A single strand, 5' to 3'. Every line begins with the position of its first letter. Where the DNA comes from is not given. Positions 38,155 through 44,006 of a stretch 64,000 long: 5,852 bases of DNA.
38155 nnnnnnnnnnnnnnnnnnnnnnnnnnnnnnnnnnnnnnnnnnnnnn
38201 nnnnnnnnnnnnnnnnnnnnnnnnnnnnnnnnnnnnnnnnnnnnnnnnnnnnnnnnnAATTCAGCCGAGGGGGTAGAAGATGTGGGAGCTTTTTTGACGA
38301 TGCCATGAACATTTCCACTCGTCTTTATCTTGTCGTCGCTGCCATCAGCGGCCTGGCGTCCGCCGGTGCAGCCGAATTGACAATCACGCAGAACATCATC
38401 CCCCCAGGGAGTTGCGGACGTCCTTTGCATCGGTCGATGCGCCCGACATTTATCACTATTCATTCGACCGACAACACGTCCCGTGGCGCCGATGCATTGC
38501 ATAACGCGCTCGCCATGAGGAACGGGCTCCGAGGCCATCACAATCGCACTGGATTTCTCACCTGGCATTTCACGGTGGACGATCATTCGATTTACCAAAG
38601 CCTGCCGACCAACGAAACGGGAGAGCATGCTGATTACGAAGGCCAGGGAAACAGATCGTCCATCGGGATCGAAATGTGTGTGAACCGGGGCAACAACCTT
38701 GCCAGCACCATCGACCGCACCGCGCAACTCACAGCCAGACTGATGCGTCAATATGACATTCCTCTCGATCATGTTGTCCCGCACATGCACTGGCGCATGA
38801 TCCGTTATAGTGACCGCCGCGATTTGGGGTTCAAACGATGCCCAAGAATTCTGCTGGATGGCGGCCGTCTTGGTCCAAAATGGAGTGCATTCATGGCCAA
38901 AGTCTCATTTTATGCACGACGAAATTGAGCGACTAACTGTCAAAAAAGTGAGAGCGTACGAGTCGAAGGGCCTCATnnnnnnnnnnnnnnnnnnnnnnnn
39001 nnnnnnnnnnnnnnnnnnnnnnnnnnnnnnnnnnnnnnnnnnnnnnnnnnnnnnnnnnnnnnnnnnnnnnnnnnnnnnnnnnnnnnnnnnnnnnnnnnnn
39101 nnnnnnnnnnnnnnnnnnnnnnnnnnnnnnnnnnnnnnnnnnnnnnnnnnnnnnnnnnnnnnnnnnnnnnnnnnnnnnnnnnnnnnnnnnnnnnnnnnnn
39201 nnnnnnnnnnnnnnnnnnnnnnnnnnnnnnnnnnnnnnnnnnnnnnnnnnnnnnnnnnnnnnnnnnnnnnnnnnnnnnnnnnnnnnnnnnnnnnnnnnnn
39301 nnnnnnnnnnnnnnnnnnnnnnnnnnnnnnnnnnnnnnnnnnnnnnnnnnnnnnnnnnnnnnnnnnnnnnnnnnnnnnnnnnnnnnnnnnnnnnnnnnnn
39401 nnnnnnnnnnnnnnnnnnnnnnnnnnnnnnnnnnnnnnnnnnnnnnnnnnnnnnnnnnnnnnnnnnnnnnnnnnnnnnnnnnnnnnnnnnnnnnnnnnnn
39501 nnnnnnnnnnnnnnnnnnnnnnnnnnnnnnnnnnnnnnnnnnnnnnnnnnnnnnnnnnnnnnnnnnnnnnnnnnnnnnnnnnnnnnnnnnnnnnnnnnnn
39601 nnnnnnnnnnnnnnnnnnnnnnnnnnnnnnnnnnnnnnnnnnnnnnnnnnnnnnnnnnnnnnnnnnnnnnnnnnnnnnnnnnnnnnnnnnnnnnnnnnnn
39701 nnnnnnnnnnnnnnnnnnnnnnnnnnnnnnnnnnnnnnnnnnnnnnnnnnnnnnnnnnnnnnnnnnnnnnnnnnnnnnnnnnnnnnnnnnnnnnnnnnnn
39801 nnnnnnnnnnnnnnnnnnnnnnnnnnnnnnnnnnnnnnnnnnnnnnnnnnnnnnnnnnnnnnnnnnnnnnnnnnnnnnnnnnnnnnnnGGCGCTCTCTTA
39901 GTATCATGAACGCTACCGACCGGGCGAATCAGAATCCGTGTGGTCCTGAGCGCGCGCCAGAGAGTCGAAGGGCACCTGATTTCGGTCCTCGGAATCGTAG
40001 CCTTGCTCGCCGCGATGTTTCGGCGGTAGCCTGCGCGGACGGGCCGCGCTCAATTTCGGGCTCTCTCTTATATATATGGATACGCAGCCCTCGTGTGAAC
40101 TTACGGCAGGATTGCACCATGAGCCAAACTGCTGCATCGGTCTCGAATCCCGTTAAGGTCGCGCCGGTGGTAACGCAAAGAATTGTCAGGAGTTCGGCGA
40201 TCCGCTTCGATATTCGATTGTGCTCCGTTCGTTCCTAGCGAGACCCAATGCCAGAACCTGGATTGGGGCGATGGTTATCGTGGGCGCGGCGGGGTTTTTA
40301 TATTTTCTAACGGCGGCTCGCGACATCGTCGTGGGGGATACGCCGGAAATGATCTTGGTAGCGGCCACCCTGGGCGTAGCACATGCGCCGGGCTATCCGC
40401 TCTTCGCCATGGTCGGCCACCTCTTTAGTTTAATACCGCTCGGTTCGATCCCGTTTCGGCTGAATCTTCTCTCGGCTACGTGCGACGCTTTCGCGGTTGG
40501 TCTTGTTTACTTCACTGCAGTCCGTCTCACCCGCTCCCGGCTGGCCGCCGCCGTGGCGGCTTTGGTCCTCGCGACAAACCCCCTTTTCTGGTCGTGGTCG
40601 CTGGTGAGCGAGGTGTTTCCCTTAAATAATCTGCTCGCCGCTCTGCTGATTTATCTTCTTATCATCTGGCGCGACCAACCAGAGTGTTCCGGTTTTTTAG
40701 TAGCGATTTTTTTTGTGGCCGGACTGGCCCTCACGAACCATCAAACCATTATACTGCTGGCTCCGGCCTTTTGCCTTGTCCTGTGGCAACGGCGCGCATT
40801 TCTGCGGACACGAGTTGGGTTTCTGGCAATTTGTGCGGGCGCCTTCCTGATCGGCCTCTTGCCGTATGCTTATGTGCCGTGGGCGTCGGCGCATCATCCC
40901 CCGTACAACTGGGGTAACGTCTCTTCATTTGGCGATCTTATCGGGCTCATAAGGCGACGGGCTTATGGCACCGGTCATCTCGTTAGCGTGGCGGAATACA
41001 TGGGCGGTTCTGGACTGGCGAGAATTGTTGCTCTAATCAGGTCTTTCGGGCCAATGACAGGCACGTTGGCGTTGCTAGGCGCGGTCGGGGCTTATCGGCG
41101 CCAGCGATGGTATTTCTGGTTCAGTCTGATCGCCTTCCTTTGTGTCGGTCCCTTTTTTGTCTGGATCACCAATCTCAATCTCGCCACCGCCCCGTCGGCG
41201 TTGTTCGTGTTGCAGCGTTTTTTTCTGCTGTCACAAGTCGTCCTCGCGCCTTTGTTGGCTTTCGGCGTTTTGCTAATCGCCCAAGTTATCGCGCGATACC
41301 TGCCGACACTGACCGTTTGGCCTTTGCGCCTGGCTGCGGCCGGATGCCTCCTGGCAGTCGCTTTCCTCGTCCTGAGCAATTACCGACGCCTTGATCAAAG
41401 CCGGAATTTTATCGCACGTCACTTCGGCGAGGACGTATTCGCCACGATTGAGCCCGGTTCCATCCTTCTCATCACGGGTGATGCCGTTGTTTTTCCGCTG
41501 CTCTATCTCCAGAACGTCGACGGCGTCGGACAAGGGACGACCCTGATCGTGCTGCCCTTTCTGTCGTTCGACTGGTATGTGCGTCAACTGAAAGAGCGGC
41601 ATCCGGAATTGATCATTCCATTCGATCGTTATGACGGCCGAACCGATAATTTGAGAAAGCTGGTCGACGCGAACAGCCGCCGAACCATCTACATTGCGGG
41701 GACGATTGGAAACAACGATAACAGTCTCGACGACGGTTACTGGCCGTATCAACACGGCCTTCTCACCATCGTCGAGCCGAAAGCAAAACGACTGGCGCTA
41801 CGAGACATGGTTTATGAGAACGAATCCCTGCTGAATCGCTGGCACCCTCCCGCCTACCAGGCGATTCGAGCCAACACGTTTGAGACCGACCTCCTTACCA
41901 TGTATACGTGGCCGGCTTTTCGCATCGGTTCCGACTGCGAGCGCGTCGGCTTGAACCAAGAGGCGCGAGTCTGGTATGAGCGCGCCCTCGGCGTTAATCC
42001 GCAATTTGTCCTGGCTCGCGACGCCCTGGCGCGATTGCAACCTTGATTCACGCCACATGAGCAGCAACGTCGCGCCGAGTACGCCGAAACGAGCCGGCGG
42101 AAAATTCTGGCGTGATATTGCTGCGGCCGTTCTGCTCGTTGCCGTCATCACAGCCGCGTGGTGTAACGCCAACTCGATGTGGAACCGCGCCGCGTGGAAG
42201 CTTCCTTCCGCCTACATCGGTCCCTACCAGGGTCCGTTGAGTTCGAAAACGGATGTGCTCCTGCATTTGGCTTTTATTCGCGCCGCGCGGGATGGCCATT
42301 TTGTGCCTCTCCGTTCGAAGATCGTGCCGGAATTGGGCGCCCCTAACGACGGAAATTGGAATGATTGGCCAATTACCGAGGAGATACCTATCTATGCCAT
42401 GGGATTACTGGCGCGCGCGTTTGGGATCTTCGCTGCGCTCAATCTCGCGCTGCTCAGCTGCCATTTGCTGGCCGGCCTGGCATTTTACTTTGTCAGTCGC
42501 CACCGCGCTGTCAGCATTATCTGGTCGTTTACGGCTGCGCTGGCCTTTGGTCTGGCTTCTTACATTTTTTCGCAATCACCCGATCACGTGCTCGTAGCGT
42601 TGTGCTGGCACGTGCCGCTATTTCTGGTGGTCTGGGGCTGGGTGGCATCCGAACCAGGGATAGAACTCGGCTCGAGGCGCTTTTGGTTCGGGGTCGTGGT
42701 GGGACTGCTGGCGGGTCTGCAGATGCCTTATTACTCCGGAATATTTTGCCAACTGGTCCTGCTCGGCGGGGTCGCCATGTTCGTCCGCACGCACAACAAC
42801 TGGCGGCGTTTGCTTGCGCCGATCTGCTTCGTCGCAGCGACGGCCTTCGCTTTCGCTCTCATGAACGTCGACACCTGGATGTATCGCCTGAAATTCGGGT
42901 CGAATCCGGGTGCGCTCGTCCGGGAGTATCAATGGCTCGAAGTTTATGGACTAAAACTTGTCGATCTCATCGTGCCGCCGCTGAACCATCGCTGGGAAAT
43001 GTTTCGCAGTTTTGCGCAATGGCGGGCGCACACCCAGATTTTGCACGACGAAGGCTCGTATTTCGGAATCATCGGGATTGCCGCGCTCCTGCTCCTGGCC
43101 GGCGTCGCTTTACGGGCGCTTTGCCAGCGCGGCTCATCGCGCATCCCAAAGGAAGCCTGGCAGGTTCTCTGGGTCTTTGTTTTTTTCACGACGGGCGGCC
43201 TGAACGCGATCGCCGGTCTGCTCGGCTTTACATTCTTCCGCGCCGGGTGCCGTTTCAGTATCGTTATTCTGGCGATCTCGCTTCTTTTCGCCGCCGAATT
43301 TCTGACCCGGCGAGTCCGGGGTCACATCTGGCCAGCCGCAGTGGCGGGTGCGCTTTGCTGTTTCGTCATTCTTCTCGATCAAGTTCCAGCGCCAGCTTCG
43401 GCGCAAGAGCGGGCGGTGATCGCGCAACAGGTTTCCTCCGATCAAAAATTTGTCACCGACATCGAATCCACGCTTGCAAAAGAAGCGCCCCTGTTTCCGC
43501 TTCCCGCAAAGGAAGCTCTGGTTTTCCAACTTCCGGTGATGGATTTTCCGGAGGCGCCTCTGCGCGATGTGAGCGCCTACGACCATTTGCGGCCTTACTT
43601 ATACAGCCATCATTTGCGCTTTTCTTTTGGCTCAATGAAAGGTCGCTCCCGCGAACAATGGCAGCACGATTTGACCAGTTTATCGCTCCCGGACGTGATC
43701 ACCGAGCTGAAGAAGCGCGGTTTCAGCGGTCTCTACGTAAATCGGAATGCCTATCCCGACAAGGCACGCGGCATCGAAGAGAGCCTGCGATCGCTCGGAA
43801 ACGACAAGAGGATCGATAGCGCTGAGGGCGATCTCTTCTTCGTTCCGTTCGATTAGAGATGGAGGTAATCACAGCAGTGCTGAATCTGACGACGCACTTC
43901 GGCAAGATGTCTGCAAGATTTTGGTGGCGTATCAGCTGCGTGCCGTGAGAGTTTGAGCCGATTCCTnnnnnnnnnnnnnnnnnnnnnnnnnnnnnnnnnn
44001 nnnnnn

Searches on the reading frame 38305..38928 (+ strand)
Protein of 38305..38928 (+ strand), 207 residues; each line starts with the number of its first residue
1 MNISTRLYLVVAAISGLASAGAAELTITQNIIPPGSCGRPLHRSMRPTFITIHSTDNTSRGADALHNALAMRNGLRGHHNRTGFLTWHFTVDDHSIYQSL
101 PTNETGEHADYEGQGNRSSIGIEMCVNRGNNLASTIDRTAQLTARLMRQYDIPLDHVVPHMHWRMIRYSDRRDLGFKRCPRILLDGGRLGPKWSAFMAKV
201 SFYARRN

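Call 79: search_protein_families(library=pfam, proteins=[window:38305-38928:+], max_evalue=0.001)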
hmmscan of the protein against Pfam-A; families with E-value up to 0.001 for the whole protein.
window:38305-38928:+ (207 aa): 1 family
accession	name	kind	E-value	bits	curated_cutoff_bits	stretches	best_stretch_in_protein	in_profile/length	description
PF01510.30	Amidase_2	-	7e-19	68.9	26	1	45-180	3-129/131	N-acetylmuramoyl-L-alanine amidase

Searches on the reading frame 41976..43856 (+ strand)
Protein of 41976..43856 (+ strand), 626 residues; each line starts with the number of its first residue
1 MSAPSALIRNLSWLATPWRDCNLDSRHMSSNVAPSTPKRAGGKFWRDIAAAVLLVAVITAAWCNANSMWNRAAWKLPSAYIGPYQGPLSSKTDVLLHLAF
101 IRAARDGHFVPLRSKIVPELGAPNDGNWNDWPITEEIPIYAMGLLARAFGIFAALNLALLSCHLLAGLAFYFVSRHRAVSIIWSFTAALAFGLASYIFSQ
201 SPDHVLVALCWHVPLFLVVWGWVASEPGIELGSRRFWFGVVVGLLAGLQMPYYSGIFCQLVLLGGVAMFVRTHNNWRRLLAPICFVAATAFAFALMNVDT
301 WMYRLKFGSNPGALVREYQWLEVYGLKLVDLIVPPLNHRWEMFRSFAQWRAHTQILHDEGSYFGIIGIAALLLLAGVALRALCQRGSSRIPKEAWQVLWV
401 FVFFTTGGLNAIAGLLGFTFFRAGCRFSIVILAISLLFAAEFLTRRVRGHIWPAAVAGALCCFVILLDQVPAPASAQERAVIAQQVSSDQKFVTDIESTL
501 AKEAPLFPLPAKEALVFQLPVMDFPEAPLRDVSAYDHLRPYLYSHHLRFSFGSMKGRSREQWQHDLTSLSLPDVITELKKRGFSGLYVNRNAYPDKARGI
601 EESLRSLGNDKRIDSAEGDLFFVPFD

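Call 4: search_protein_families(library=pfam, proteins=[window:41976-43856:+], max_evalue=0.01)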
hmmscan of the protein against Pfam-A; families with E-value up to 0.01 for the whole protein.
window:41976-43856:+ (626 aa): 0 families

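Call 53: search_protein_families(library=pfam, proteins=[window:41976-43856:+], max_evalue=0.01)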
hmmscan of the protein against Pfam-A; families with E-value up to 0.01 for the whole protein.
window:41976-43856:+ (626 aa): 0 families

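Call 70: search_protein_families(library=ncbifam, proteins=[window:41976-43856:+], max_evalue=0.001)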
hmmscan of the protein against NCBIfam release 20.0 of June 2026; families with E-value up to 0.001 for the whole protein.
window:41976-43856:+ (626 aa): 0 families

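Call 90: search_protein_families(library=pfam, proteins=[window:41976-43856:+], max_evalue=5)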
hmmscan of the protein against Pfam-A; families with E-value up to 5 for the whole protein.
window:41976-43856:+ (626 aa): 0 families
